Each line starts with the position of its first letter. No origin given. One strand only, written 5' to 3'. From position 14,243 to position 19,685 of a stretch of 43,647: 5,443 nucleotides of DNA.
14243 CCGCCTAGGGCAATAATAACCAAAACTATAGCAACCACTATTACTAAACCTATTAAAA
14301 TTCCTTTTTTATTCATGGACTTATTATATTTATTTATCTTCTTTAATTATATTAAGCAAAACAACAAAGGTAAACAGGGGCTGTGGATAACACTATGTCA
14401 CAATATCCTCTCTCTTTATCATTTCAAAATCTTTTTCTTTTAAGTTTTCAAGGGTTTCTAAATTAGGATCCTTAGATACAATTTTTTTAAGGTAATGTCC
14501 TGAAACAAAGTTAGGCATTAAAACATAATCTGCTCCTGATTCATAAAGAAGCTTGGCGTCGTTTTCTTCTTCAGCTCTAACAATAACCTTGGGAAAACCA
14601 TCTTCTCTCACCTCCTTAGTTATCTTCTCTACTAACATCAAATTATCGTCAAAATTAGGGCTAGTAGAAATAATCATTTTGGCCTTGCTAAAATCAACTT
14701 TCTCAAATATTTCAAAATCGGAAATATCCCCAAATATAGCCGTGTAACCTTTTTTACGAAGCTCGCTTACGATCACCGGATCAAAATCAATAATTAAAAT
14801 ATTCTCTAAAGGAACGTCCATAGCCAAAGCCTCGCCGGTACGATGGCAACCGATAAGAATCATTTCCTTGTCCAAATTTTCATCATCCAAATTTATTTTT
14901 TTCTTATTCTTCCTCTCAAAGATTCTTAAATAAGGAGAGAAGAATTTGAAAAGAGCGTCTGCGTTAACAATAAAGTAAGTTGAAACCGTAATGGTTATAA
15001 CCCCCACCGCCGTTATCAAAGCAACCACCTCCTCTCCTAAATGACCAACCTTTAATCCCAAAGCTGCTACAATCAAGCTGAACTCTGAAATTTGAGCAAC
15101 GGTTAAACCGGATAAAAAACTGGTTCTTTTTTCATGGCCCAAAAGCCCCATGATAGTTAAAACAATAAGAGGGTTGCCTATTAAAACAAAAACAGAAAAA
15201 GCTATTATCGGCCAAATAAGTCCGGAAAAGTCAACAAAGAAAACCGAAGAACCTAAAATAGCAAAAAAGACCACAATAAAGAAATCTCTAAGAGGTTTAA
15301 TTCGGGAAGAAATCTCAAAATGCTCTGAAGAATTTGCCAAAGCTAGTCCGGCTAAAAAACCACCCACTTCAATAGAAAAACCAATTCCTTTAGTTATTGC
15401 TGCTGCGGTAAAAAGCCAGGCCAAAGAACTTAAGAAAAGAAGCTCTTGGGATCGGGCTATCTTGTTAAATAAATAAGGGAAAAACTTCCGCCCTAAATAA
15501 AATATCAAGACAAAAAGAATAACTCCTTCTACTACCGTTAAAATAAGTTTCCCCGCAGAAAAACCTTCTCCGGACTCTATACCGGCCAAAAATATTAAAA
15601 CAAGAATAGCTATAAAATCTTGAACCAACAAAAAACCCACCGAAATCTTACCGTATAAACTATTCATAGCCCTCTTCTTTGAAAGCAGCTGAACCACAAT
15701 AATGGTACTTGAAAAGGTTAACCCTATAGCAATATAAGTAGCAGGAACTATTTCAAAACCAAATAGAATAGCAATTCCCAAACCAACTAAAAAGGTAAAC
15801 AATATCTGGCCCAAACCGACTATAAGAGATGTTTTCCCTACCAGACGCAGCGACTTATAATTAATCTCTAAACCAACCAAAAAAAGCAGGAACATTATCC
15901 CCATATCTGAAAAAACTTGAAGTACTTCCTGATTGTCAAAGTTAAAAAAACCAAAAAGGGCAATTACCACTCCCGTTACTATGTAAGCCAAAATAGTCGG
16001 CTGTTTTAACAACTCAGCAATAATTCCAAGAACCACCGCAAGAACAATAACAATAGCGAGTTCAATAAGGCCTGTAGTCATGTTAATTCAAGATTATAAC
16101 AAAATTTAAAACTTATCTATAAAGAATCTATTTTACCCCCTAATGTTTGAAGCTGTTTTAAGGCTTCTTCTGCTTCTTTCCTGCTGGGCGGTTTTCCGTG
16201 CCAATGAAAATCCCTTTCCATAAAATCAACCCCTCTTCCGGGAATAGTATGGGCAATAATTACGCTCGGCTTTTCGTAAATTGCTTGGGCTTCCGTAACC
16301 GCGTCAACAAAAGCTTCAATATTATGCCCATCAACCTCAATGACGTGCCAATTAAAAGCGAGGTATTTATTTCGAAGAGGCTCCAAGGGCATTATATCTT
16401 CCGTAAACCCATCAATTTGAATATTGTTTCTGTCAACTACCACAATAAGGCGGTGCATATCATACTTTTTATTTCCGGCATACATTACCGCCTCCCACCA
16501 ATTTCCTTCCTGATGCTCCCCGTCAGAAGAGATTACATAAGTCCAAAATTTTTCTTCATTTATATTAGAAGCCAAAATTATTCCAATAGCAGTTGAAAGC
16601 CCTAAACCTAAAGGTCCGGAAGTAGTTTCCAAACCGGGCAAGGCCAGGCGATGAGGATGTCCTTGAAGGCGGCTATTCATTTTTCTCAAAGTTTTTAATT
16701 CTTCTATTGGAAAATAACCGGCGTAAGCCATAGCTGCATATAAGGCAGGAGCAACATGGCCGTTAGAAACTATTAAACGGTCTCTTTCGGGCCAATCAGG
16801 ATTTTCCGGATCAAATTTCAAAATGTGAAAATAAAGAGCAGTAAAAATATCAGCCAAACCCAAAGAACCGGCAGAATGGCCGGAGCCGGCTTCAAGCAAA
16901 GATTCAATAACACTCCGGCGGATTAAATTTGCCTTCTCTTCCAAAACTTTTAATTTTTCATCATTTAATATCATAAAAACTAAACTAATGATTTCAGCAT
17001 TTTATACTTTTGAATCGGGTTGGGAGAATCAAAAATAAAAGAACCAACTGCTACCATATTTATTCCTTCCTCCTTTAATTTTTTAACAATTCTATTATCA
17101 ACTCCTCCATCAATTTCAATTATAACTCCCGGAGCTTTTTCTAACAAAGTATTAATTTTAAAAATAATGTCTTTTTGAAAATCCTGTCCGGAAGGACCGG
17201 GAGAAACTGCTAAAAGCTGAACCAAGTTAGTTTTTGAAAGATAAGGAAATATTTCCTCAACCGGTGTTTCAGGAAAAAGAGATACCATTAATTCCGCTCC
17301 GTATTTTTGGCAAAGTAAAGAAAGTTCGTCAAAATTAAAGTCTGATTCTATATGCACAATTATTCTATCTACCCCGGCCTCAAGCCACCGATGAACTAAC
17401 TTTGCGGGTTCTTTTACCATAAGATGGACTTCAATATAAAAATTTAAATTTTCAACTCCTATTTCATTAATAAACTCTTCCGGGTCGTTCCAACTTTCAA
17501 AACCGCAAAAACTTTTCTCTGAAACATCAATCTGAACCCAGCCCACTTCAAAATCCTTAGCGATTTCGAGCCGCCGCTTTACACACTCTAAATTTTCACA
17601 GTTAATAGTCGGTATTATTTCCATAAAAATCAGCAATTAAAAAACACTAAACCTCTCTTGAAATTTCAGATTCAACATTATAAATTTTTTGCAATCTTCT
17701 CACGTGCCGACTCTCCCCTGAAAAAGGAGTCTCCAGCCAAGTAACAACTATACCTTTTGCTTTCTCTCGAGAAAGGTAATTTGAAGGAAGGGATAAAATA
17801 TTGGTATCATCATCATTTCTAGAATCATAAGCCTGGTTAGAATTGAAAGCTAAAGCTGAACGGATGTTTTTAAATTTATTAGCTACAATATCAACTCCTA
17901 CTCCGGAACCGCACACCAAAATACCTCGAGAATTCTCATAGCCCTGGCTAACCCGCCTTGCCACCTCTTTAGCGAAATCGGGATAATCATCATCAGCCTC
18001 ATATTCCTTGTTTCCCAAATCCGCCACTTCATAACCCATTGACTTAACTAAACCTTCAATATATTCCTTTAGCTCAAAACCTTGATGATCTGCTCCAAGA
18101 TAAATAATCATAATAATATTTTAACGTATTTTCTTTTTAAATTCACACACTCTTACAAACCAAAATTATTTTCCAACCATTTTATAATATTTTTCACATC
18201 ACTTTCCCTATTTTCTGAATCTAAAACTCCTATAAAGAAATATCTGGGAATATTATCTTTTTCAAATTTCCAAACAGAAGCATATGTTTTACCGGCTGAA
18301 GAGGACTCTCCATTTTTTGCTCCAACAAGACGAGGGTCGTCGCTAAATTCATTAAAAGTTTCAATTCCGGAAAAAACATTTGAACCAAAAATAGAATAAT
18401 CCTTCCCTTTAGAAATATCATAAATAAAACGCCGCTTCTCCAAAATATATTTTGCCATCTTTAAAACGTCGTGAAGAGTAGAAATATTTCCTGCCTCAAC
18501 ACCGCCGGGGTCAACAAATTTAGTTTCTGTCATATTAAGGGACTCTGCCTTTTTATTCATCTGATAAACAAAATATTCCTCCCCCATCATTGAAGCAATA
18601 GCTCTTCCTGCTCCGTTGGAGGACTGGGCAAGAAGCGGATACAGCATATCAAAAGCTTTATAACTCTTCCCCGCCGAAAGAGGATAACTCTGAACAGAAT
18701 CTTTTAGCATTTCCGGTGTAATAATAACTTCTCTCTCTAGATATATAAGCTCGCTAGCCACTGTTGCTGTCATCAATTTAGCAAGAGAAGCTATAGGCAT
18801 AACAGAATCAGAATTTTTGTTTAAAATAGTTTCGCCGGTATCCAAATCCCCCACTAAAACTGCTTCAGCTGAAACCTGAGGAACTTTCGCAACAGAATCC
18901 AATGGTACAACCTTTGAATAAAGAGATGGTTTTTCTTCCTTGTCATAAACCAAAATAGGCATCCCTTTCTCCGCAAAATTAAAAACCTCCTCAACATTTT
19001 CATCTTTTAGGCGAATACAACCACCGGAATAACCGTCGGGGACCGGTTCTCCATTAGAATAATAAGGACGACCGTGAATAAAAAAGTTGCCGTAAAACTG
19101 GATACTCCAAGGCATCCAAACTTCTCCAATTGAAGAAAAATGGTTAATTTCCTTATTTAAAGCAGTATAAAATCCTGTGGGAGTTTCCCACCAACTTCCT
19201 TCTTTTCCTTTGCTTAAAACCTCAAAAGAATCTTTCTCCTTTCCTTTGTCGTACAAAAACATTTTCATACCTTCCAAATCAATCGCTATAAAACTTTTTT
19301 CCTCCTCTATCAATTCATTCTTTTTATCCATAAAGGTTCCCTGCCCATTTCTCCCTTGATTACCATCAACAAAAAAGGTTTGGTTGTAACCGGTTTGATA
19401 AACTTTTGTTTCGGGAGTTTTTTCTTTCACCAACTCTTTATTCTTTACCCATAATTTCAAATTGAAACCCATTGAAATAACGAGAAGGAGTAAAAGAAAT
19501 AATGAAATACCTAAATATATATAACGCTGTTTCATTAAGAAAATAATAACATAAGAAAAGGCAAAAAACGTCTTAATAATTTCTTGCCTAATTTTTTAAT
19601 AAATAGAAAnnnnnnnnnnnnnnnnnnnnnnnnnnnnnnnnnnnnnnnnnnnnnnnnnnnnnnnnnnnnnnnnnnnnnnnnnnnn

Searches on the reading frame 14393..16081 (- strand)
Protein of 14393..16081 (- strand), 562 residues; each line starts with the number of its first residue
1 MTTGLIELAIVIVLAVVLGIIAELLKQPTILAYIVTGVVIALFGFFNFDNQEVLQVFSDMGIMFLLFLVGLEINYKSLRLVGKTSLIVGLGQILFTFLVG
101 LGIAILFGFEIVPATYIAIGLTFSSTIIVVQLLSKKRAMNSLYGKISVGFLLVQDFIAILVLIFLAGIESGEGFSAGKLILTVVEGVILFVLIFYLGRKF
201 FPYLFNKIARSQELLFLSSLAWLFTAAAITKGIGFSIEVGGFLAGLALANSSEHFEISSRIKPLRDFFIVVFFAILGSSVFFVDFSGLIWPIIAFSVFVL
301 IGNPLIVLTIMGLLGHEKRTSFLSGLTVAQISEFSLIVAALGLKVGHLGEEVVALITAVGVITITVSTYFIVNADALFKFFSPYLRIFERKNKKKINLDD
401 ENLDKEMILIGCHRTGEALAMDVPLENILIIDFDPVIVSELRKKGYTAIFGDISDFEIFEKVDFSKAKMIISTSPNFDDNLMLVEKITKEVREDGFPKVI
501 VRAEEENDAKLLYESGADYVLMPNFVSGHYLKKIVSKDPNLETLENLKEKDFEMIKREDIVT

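Call 7: search_protein_families(library=pfam, proteins=[window:14393-16081:-])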
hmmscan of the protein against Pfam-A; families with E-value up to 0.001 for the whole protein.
window:14393-16081:- (562 aa): 2 families
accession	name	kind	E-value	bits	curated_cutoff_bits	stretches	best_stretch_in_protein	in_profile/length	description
PF00999.27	Na_H_Exchanger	-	1.8e-55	188.8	26.2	1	13-367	2-365/375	Sodium/hydrogen exchanger, transmembrane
PF02254.24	TrkA_N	-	4e-21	75.9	23.8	1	408-523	2-116/116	TrkA-N domain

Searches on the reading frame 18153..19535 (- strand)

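Call 7: search_protein_families(library=pfam, proteins=[window:18153-19535:-])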
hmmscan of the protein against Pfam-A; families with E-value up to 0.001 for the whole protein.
window:18153-19535:- (460 aa): 4 families
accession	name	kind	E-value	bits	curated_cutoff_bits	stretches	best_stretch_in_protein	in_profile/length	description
PF00768.25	Peptidase_S11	-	4.3e-26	92.3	27.6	1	216-417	5-218/239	D-alanyl-D-alanine carboxypeptidase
PF03734.19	YkuD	-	1.3e-14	55.5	23.4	1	82-196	3-146/146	L,D-transpeptidase catalytic domain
PF13354.11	Beta-lactamase2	-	3.9e-07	30.1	22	1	226-365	2-147/214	Beta-lactamase enzyme family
PF02113.21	Peptidase_S13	-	0.00032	20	22.8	0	212-276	5-69/444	D-Ala-D-Ala carboxypeptidase 3 (S13) family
